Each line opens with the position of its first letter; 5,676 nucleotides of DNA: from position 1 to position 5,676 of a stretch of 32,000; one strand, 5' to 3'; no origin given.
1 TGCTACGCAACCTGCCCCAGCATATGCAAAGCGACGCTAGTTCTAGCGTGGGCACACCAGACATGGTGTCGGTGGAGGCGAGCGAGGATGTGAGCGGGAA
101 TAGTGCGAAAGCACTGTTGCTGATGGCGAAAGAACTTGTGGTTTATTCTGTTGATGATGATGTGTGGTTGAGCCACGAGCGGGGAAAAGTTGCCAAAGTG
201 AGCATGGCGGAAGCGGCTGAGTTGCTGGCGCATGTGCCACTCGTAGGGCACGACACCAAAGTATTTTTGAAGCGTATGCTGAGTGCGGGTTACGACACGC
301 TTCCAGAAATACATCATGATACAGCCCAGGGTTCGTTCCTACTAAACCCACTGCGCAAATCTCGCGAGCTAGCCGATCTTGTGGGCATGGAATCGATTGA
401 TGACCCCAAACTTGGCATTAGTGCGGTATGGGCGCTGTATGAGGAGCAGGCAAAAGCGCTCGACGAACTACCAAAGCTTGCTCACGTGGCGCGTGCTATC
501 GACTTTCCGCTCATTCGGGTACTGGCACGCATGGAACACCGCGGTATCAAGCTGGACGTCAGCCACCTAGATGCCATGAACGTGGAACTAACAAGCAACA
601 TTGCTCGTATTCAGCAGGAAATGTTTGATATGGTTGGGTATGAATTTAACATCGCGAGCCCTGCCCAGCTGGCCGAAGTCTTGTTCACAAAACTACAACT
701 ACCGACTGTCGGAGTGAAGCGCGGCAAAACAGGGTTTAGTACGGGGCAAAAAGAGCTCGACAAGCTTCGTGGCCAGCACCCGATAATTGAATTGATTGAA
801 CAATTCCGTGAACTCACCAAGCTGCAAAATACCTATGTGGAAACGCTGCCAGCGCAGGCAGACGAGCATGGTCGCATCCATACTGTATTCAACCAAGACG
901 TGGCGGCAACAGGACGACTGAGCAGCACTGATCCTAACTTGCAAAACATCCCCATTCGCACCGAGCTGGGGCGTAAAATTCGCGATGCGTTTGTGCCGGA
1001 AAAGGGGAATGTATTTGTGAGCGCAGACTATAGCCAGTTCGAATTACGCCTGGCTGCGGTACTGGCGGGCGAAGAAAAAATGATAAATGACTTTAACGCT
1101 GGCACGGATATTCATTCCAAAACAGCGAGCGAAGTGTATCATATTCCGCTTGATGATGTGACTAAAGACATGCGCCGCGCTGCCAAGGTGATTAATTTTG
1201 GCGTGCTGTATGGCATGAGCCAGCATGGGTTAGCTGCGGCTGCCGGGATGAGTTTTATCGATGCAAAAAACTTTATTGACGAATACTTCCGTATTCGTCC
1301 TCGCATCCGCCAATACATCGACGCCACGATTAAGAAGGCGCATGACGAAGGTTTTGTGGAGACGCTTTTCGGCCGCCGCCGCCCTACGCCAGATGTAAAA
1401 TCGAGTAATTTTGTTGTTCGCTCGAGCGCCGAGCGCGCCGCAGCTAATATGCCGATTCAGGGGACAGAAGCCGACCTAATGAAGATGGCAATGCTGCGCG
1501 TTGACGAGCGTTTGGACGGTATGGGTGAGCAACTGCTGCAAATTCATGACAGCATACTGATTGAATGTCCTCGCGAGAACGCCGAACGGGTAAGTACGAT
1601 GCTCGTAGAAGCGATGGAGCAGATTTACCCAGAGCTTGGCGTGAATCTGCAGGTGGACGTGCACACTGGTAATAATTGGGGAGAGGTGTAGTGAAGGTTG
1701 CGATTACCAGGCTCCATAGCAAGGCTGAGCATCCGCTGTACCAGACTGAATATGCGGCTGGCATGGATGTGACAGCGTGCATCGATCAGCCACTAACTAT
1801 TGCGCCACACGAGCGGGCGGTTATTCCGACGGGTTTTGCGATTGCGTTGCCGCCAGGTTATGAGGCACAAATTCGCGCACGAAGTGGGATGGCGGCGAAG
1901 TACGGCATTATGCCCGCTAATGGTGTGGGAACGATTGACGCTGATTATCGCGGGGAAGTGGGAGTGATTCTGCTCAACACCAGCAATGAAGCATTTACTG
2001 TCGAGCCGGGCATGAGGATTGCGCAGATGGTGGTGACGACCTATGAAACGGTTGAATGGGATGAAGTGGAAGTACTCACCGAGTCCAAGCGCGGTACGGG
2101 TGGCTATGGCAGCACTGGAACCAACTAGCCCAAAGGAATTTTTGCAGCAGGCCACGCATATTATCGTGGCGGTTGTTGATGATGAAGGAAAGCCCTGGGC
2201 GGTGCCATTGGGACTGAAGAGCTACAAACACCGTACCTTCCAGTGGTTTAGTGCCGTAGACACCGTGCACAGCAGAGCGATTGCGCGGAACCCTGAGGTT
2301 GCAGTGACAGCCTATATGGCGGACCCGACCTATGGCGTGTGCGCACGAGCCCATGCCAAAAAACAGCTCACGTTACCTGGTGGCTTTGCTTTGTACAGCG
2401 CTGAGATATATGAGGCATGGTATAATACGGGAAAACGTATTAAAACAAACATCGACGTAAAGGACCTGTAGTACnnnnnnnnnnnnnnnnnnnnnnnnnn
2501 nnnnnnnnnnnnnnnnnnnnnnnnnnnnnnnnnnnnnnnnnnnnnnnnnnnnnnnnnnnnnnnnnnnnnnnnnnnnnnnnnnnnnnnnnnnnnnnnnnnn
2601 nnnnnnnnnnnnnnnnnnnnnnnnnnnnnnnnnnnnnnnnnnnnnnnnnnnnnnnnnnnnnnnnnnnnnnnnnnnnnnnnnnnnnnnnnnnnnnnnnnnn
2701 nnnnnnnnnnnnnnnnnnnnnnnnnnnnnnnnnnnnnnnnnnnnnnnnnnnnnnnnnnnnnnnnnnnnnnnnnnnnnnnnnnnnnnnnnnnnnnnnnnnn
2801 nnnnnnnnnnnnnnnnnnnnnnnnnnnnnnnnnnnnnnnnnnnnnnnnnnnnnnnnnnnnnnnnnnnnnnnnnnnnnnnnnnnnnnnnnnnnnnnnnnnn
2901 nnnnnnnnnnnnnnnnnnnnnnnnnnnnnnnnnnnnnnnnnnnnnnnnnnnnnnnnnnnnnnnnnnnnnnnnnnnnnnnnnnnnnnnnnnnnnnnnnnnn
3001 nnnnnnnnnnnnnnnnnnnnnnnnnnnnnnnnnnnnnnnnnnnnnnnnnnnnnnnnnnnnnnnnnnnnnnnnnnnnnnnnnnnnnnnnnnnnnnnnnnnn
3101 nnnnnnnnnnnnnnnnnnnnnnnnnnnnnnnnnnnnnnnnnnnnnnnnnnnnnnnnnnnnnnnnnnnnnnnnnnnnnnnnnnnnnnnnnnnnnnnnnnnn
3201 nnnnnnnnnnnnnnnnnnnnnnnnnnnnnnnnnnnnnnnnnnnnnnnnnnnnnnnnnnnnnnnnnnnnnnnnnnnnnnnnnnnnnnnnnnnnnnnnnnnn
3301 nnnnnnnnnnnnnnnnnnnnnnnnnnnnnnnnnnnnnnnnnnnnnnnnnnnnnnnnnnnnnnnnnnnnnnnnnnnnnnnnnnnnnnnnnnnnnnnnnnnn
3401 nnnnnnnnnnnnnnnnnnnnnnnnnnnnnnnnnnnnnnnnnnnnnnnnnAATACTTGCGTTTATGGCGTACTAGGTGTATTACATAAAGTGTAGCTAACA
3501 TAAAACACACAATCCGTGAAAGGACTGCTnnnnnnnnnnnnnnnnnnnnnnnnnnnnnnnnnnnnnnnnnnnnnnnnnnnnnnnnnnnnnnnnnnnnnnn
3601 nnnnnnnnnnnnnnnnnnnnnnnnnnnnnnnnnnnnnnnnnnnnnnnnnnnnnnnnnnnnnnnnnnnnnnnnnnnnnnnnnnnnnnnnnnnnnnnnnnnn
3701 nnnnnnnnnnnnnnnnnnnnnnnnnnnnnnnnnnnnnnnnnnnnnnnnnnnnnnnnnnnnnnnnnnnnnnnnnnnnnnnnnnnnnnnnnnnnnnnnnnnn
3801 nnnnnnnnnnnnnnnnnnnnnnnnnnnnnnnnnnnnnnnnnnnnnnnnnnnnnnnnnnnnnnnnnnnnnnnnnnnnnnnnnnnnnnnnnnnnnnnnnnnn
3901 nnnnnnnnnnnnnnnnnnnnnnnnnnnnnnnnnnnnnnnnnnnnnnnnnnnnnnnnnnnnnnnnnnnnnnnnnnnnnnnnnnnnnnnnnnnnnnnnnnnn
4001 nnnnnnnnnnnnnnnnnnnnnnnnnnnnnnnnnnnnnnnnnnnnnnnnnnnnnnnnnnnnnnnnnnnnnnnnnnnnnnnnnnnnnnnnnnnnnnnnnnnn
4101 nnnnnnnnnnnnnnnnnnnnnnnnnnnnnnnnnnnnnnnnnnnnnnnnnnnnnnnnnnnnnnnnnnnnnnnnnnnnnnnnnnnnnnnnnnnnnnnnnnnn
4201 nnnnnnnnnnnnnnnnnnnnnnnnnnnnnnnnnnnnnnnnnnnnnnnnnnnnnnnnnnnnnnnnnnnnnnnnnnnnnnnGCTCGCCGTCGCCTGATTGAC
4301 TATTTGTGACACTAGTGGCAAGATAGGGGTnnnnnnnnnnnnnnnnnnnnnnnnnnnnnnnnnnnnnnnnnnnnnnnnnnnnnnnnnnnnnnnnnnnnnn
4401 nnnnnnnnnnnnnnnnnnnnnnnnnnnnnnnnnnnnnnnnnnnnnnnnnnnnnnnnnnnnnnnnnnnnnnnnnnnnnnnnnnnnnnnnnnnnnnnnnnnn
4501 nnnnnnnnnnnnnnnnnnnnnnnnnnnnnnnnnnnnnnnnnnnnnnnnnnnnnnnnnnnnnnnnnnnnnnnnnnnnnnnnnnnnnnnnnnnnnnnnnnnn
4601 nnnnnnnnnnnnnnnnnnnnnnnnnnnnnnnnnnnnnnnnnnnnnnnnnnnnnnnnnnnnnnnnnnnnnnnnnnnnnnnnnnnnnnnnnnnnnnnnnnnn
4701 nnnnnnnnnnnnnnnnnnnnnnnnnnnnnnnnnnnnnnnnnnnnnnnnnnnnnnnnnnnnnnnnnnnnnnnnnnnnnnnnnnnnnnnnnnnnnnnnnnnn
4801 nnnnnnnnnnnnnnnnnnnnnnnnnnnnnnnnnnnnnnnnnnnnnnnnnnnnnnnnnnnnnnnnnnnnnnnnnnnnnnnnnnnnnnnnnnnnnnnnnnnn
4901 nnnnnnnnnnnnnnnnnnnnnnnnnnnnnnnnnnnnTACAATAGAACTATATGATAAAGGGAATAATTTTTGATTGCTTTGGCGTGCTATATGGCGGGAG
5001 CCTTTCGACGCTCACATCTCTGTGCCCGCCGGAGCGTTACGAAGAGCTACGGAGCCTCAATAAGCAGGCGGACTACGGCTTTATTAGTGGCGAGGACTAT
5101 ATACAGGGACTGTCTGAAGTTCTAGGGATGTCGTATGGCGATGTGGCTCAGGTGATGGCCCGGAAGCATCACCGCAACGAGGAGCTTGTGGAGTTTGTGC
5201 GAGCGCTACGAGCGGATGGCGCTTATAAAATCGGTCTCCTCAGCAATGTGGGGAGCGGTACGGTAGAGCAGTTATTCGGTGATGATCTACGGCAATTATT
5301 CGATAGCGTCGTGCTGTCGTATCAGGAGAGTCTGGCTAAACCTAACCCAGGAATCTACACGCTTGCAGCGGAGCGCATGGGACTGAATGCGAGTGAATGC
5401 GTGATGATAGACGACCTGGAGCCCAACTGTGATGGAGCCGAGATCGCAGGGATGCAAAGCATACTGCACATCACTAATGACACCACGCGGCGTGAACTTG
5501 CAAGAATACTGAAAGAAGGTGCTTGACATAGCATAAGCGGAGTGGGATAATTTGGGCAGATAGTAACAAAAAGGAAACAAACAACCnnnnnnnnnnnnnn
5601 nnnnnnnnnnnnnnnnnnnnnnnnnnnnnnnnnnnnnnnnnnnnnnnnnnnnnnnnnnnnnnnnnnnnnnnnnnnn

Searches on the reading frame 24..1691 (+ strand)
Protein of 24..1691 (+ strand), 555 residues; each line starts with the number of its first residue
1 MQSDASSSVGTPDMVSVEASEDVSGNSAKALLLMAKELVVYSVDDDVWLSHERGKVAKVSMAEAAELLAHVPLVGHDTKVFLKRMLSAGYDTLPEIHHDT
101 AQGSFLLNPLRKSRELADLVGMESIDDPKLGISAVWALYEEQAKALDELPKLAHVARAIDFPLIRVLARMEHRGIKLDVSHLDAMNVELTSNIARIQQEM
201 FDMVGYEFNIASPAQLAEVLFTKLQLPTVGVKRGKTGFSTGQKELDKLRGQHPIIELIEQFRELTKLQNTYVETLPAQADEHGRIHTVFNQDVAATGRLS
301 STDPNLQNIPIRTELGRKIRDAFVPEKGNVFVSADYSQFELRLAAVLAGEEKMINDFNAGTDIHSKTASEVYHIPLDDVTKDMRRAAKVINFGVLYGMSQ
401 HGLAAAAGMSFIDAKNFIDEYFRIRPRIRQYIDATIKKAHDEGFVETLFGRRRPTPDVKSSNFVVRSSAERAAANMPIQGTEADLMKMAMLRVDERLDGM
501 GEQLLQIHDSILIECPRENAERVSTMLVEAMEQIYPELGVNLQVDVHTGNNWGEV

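Call 15: search_protein_families(library=pfam, proteins=[window:24-1691:+], max_evalue=0.001)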
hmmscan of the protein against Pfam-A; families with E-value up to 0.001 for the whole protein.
window:24-1691:+ (555 aa): 1 family
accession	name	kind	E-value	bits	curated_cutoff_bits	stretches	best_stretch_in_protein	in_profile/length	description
PF00476.26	DNA_pol_A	-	1.7e-139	465.5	34.3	1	181-554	3-381/381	DNA polymerase family A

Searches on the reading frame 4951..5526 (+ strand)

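Call 15: search_protein_families(library=pfam, proteins=[window:4951-5526:+], max_evalue=0.001)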
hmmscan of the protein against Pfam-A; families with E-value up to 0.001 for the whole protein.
window:4951-5526:+ (191 aa): 3 families
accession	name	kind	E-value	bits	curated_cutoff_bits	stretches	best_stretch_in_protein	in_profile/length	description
PF00702.32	Hydrolase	-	9.4e-17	62.5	26.4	1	2-167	1-191/191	haloacid dehalogenase-like hydrolase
PF13419.12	HAD_2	-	3.8e-09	37.3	23.8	1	70-171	74-176/178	Haloacid dehalogenase-like hydrolase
PF13242.12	Hydrolase_like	-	8.5e-08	32.4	22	1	129-185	3-60/75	HAD-hyrolase-like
